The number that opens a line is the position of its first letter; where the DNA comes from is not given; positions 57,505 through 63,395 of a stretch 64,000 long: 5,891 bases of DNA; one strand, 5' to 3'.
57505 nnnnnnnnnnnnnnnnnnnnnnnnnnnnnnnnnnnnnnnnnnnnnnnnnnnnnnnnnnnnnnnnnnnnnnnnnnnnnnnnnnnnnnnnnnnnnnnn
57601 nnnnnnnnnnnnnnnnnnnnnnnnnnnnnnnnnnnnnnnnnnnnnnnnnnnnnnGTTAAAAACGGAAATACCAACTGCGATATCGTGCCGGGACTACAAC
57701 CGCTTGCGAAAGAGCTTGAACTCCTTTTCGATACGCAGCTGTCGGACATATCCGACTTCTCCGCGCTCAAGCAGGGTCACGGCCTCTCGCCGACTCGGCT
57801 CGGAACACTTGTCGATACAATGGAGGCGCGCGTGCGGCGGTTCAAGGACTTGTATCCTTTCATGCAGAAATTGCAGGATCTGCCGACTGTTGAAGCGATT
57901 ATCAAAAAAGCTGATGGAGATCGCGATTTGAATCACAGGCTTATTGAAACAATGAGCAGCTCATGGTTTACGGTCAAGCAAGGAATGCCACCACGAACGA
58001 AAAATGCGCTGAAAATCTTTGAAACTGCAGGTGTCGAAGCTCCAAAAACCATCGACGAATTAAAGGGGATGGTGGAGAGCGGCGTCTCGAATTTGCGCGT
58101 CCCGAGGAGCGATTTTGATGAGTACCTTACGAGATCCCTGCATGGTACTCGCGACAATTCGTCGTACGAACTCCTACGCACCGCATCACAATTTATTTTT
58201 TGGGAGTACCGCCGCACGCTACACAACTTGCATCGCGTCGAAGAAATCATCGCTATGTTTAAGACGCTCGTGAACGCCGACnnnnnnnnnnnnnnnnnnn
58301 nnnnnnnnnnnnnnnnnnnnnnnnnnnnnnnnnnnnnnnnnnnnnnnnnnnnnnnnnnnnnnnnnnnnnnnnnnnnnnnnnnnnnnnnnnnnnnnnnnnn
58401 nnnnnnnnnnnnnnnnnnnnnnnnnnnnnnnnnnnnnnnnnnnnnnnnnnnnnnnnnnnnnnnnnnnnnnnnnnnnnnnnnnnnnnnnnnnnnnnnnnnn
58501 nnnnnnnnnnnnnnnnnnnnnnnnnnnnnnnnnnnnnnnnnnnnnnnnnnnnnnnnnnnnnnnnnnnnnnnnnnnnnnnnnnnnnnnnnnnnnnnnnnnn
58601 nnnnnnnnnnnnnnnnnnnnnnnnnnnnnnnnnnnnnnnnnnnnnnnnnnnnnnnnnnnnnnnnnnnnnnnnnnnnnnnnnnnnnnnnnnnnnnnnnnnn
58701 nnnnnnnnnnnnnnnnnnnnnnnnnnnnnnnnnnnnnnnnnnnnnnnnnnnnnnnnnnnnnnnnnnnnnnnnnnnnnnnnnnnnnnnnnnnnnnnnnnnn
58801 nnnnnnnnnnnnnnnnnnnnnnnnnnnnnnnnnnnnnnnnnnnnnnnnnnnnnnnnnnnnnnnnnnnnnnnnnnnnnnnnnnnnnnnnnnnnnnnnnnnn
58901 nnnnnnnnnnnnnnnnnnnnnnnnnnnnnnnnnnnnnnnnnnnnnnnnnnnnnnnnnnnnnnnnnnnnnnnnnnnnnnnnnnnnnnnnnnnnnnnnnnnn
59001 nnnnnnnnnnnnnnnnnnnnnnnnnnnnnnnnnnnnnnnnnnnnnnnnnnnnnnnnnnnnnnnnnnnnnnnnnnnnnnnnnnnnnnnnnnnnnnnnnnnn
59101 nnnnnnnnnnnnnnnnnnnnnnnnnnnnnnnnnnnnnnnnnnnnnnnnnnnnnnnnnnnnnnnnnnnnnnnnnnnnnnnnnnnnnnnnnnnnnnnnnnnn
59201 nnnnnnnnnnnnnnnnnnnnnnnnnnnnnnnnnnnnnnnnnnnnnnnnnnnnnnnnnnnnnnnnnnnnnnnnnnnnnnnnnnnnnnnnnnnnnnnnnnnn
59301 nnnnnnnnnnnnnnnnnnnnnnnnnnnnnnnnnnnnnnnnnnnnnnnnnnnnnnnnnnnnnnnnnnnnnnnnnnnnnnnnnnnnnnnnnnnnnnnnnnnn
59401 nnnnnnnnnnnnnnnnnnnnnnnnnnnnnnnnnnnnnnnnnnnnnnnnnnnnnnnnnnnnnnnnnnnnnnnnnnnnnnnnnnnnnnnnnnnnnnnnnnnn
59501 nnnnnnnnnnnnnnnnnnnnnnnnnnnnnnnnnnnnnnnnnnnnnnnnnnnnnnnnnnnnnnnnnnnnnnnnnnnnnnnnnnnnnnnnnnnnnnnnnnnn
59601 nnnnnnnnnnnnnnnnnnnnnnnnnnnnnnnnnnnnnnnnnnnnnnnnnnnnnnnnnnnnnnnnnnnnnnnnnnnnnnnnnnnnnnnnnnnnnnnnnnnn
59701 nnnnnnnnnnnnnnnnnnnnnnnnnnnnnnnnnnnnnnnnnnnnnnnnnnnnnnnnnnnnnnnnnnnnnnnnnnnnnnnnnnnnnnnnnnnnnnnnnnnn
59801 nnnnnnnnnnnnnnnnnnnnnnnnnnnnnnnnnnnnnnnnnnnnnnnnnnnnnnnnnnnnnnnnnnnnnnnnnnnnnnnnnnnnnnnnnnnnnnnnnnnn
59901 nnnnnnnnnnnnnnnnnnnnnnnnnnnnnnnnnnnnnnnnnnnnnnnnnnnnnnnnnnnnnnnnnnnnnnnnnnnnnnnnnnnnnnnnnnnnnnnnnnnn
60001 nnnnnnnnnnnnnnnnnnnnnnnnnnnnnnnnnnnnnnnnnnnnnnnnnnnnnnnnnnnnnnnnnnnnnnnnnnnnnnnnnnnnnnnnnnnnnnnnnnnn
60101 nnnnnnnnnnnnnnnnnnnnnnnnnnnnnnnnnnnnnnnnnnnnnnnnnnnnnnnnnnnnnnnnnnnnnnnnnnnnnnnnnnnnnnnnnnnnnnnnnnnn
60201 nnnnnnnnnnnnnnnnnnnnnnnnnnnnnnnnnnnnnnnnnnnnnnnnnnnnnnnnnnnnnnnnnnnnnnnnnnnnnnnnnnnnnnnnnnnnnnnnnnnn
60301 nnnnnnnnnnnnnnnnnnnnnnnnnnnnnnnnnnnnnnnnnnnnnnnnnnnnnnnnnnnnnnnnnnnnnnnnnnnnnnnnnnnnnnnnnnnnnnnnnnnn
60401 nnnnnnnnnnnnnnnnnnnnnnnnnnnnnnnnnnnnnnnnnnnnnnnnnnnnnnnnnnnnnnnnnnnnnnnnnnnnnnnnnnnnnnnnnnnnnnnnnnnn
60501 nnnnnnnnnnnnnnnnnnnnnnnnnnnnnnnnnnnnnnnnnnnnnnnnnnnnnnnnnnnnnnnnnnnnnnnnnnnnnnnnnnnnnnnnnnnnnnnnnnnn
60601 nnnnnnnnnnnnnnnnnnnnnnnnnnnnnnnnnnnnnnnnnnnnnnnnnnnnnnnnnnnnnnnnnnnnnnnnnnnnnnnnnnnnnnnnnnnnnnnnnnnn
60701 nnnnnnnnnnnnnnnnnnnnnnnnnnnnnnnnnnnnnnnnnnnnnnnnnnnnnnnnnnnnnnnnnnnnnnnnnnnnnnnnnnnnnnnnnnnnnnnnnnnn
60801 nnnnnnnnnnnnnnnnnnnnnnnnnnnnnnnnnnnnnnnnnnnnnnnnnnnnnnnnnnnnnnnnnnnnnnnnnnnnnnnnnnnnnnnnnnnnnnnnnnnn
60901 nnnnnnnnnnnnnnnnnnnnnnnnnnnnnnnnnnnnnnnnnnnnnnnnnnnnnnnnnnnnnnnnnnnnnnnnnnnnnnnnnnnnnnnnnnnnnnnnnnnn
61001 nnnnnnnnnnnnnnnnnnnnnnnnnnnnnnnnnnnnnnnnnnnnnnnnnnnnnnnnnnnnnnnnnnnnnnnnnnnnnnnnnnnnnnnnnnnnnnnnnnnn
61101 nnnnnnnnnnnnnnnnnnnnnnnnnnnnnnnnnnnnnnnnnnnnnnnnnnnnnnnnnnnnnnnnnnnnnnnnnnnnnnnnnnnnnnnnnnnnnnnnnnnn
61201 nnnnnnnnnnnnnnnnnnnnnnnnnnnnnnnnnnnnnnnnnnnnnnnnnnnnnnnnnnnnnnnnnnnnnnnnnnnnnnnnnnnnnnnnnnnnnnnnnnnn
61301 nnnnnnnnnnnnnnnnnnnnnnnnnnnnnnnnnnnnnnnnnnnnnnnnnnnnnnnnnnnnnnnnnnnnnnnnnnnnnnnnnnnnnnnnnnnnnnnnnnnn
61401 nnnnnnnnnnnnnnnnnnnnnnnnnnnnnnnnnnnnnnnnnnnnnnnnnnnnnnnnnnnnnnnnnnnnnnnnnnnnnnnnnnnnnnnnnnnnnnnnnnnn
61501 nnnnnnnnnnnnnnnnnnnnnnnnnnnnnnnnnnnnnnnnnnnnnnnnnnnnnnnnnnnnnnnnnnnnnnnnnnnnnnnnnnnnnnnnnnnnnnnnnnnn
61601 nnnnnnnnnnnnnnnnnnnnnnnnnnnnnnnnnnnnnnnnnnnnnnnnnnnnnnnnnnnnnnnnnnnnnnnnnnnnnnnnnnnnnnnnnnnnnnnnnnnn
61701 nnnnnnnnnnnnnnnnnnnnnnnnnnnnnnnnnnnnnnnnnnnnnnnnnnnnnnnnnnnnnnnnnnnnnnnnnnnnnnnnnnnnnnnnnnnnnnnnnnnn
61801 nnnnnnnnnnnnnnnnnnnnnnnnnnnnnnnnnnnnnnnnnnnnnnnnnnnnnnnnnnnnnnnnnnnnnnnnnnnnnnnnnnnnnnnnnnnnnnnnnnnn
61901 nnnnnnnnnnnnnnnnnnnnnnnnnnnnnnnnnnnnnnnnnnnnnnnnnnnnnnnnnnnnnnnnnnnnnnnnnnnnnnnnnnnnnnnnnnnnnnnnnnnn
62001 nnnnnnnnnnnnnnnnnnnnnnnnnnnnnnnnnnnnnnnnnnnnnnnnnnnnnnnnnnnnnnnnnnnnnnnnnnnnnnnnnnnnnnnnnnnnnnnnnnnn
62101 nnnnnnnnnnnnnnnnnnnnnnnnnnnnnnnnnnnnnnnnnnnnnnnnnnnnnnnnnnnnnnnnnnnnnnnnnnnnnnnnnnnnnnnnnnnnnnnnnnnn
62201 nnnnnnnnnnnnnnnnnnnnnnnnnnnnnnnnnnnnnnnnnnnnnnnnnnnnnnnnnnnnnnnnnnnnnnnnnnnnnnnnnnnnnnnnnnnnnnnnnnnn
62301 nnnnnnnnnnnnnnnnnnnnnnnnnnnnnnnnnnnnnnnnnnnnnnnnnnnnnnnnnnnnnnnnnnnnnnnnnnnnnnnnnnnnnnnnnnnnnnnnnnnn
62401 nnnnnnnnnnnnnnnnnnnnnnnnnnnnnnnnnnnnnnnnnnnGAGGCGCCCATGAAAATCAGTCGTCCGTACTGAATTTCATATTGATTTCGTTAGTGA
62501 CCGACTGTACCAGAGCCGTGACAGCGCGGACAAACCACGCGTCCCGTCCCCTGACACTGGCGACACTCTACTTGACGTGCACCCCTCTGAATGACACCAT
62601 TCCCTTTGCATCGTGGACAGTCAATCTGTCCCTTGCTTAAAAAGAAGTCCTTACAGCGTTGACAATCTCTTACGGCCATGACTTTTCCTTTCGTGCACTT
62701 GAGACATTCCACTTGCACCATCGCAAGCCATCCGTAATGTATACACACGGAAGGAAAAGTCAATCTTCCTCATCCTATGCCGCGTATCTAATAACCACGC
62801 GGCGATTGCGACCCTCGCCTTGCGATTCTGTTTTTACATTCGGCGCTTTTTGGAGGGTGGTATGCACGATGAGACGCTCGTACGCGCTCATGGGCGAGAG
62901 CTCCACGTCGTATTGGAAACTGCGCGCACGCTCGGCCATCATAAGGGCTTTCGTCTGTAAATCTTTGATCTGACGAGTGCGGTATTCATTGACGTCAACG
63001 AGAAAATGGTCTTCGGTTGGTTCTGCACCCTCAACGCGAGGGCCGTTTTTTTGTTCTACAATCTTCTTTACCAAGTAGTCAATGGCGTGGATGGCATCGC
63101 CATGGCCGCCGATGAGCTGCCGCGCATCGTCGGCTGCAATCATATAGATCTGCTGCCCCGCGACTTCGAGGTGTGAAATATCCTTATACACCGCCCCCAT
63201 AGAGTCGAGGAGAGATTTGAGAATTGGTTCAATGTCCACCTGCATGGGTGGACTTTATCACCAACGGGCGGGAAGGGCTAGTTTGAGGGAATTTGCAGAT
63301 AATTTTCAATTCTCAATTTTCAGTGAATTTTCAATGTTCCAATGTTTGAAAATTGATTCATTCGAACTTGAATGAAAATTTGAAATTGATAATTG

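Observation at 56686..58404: Large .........-containing intein inserted exactly at the P-loop (GAGKS|C) of a VirB4-like type IV secretion ATPase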

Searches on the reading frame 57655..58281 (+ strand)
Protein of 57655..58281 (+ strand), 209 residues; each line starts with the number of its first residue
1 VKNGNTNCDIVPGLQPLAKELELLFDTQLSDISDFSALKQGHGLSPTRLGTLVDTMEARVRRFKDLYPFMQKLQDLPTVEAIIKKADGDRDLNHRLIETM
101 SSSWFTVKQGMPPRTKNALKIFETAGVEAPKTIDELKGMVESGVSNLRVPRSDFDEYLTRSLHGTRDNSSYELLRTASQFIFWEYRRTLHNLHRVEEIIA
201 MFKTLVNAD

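Call 43: predict_structure(alignment_id=A3)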
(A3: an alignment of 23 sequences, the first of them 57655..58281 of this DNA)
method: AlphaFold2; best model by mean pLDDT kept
length: 209 residues; sequences in the alignment: 23
mean_pLDDT: 88.7   pTM: 0.80
mean pLDDT of the five models: 88.7, 87.9, 87.3, 86.8, 86.7
residues with pLDDT >= 90: 158; 70-90: 36; 50-70: 9; < 50: 6
segments of 3 or more residues with pLDDT < 50: 1-6
pLDDT, mean of each block of 10 residues (from residue 1): 50 91 92 93 90 96 96 95 96 96 93 92 95 93 88 73 69 92 93 96 87
secondary structure, 60 per line:
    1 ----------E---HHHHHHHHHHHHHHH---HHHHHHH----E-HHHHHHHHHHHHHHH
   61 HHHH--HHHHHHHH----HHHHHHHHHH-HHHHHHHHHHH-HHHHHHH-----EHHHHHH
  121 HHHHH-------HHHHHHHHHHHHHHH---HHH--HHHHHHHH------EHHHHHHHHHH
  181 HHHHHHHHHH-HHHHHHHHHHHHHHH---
elements in order: H15-29 H33-39 H46-64 H67-74 H79-88 H90-100 H102-108 H115-125 H133-147 H156-163 H171-190 H192-206

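Call 45: search_protein_representatives(alignment_id=A3)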
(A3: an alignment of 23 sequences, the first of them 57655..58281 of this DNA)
Query: 23 sequences, 211 profile positions. Proteins with E-value up to 0.001 (for the whole library): 26; up to 1e-10: 16; up to 1e-30: 8. The best 26 are listed.
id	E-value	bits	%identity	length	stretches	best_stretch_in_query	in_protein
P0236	2.2e-84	298.5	-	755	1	1-211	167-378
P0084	7.8e-65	234.6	-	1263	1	2-211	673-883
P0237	5.8e-64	231.8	-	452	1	1-211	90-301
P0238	8.5e-49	182.2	-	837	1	2-210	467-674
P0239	4.7e-41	156.9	-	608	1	2-211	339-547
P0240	5.0e-41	156.8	-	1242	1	2-211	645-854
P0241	3.2e-40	154.2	-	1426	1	4-211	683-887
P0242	3.6e-40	154.1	-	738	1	4-211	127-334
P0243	4.4e-29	117.8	-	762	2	2-83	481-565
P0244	2.6e-27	112.1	-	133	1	2-82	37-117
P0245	1.3e-24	103.2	-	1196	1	4-211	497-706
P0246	1.9e-23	99.4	-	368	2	3-74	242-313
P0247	6.3e-19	84.6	-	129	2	112-208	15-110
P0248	6.6e-16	74.8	-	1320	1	2-211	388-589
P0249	2.0e-15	73.2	-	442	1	148-211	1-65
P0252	1.7e-08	50.6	-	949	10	112-169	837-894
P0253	3.6e-08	49.5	-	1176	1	1-70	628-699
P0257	7.2e-07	45.2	-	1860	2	1-71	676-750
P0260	8.8e-04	35.2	-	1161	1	3-65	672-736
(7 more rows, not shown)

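Call 47: search_protein_families(library=pfam, proteins=[P0241, P0245, P0248, P0252, P0253, P0257, P0260], max_evalue=0.0001)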
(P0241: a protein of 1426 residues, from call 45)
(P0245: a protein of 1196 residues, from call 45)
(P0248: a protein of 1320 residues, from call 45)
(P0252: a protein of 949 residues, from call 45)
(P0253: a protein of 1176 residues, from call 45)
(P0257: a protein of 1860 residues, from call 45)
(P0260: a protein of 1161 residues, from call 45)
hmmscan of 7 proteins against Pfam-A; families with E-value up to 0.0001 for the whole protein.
P0241 (1426 aa): 4 families
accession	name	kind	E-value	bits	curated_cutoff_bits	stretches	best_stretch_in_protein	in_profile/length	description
PF14528.11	LAGLIDADG_3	-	3.3e-22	79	22.5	2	584-663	4-82/82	LAGLIDADG-like domain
PF19044.6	P-loop_TraG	-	4.4e-21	75.4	25.8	1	927-1214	42-343/413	TraG P-loop domain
PF14890.11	Intein_splicing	-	5.3e-20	72.2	35.8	1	300-927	2-155/155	Intein splicing domain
PF12846.13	AAA_10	-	8.8e-08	32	27.5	1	1104-1189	219-301/362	AAA-like domain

P0245 (1196 aa): 5 families
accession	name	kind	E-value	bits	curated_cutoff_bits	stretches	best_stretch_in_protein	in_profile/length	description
PF14528.11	LAGLIDADG_3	-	2.6e-22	79.3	22.5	1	392-474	2-78/82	LAGLIDADG-like domain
PF14890.11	Intein_splicing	-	9.8e-14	51.9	35.8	1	86-746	5-155/155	Intein splicing domain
PF01935.23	DUF87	-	1.4e-08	35.5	23.2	0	39-85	1-46/220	Helicase HerA, central domain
PF12846.13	AAA_10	-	9.4e-07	28.6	27.5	0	947-1029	227-316/362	AAA-like domain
PF01580.24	FtsK_SpoIIIE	-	8.4e-05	22.6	24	0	47-76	27-55/221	FtsK/SpoIIIE family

P0248 (1320 aa): 2 families
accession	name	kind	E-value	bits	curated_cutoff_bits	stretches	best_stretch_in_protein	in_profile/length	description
PF14890.11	Intein_splicing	-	8.1e-23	81.4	35.8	1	19-629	18-155/155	Intein splicing domain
PF14528.11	LAGLIDADG_3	-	5.7e-20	71.8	22.5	2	289-369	3-82/82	LAGLIDADG-like domain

P0252 (949 aa): 4 families
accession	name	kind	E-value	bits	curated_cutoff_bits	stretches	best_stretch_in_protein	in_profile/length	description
PF19963.4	VMAP-M1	-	1.7e-15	58.1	25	0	848-892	62-98/113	vWA-MoxR associated protein middle region (VMAP-M) 1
PF19916.4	VMAP-M0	-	6e-15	56.1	25.9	0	28-61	61-95/104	vWA-MoxR associated protein middle region 0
PF01372.22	Melittin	-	4.9e-14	51.7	20.6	0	848-871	2-25/26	Melittin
PF18327.6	PRODH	-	2.4e-07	31.3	26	0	320-344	19-43/48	Proline utilization A proline dehydrogenase N-terminal domain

P0253 (1176 aa): 4 families
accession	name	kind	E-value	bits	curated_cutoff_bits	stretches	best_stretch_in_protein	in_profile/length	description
PF19044.6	P-loop_TraG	-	1.6e-26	93.4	25.8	1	788-1096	26-346/413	TraG P-loop domain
PF14528.11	LAGLIDADG_3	-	1e-18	67.8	22.5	1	533-613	4-82/82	LAGLIDADG-like domain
PF14890.11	Intein_splicing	-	6.8e-17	62.1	35.8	1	327-806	37-155/155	Intein splicing domain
PF12846.13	AAA_10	-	6.6e-08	32.4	27.5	1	931-1058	149-295/362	AAA-like domain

P0257 (1860 aa): 11 families
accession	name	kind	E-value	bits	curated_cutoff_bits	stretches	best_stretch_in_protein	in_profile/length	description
PF00493.29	MCM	-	1e-78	264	23.3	2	1541-1668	98-224/224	MCM P-loop domain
PF14890.11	Intein_splicing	-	3.9e-51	173.3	35.8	2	342-869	11-155/155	Intein splicing domain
PF14528.11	LAGLIDADG_3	-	1.9e-45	153.4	22.5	2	575-659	2-82/82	LAGLIDADG-like domain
PF17855.7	MCM_lid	-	8.6e-27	93.9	27.4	1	1684-1767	2-86/87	MCM AAA-lid domain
PF17207.9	MCM_OB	-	2.6e-21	76.1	24.8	1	91-219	2-124/126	MCM OB domain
PF01381.28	HTH_3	-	2.2e-10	40.9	23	1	693-742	1-54/55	Helix-turn-helix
PF14551.11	MCM_N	-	5.8e-07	30.3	24.9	1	24-82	31-95/95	MCM N-terminal domain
PF01078.27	Mg_chelatase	-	9.2e-06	25.6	20.3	1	1552-1617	93-158/207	Magnesium chelatase, subunit ChlI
PF13560.12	HTH_31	-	4.9e-05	24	27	0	762-806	10-54/64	Helix-turn-helix domain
PF05204.19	Hom_end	-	7.6e-05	23.2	21.1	0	1235-1296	16-76/110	Homing endonuclease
PF21120.3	MCM_WH_arc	-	9.1e-05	22.9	26.1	1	1795-1856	1-62/63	Archaeal MCM, winged-helix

P0260 (1161 aa): 4 families
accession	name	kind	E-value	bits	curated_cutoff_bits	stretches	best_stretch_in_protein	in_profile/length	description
PF19044.6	P-loop_TraG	-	8.2e-22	77.9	25.8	1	782-1090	29-349/413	TraG P-loop domain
PF14890.11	Intein_splicing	-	7.9e-17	61.9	35.8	1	286-797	9-155/155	Intein splicing domain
PF14528.11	LAGLIDADG_3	-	2e-15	57.3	22.5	1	569-650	2-81/82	LAGLIDADG-like domain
PF12846.13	AAA_10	-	1.1e-08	35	27.5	1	797-1049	34-295/362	AAA-like domain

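Call 50: search_protein_families(library=pfam, alignment_id=A3, max_evalue=5)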
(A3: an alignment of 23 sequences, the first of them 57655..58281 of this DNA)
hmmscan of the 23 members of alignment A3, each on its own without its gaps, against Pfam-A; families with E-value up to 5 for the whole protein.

A. member 1, window:57655-58281:+ (209 aa): 0 families

B. families by the number of members that match (of 23 scanned): 33 families (the first 25 are shown)
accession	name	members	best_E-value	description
PF08454.17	RIH_assoc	5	0.0015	RyR and IP3R Homology associated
PF19269.4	Anticodon_2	5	0.0071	Anticodon binding domain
PF10046.14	BLOC1_2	3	0.022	Biogenesis of lysosome-related organelles complex-1 subunit 2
PF16836.11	PSY3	3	0.079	Shu complex component Psy3, DNA-binding description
PF11154.13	DUF2934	2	0.014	Protein of unknown function (DUF2934)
PF20369.3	DUF6664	2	0.073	Family of unknown function (DUF6664)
PF13887.11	MYRF_ICA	2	0.074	Myelin regulatory factor ICA domain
PF05164.18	ZapA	1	0.026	Cell division protein ZapA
PF19225.6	Spo16_N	1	0.026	Spo16 protein, N-terminal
PF21109.2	Stonustoxin_helical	1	0.035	Stonustoxin helical domain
PF19191.5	HEF_HK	1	0.037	HEF_HK domain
PF00250.24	Forkhead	1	0.039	Forkhead domain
PF01861.22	BpsA_C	1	0.041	Branched-chain polyamine synthase A C-terminal domain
PF06419.17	COG6_N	1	0.053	Conserved oligomeric complex COG6, N-terminal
PF09278.17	MerR-DNA-bind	1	0.056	MerR, DNA binding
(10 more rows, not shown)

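Call 70: fold_search(model_id=the predicted structure, library=viral)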
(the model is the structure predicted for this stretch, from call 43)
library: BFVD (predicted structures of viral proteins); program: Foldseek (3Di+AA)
matches with E <= 10: 202; with E <= 0.001: 0
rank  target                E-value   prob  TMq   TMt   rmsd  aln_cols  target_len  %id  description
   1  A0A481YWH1            7.1e-01  0.10  0.18  0.19  15.3       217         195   11  Uncharacterized protein [Marseillevirus LCMAC201]
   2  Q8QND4                8.7e-01  0.06  0.14  0.07  23.1       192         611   15  EsV-1-148 [Ectocarpus siliculosus virus 1 (isolate New Zealand/Kaikoura/1988)]
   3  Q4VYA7                1.2e+00  0.04  0.13  0.11  22.6       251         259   11  (no name in the UniProt tables at hand)
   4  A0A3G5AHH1            1.3e+00  0.06  0.16  0.18  21.8       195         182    8  Uncharacterized protein [Sylvanvirus sp.]
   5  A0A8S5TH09            1.3e+00  0.06  0.18  0.06  21.2       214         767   13  Uncharacterized protein [Myoviridae sp. ctIty1]
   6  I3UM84                1.4e+00  0.20  0.27  0.34  12.1       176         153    7  Uncharacterized protein [Colwellia phage 9A]
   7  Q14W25                1.4e+00  0.10  0.22  0.18  26.1       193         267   11  ORF81 [Ranid herpesvirus 2]
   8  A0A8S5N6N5            1.4e+00  0.04  0.14  0.07  44.6       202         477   11  STRUCTURAL MAINTENANCE OF CHROMOSOMES PROTEIN [Siphoviridae sp. ctfWC31]
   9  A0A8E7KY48            1.4e+00  0.12  0.26  0.06  16.8       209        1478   10  (no name in the UniProt tables at hand)
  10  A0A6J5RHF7            1.4e+00  0.10  0.24  0.08  36.1       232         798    9  Uncharacterized protein [uncultured Caudovirales phage]
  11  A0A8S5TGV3            1.5e+00  0.08  0.22  0.08  27.3       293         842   11  Uncharacterized protein [Myoviridae sp. ctIty1]
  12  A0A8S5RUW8            1.5e+00  0.07  0.18  0.12  17.9       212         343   13  N-acetylmuramoyl-L-alanine amidase [Siphoviridae sp. ctHip2]
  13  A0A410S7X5            1.6e+00  0.08  0.20  0.22  18.5       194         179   13  Uncharacterized protein [Spodoptera exempta nucleopolyhedrovirus]
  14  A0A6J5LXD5            1.6e+00  0.08  0.22  0.14  14.6       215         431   11  Uncharacterized protein [uncultured Caudovirales phage]
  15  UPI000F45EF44         1.6e+00  0.04  0.14  0.11  17.7       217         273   11  (no name look-up for this kind of identifier)
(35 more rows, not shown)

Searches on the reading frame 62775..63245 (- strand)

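Call 13: search_protein_families(library=pfam, proteins=[window:62775-63245:-], max_evalue=0.01)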
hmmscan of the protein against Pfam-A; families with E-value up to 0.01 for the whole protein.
window:62775-63245:- (156 aa): 2 families
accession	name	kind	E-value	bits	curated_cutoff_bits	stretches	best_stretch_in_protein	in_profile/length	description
PF01424.28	R3H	-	1.4e-16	60.7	26.8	1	100-153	7-59/60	R3H domain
PF13083.13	KH_KhpA-B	-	0.00074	19.8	32.1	1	5-67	4-66/73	KhpA/KhpB, KH domain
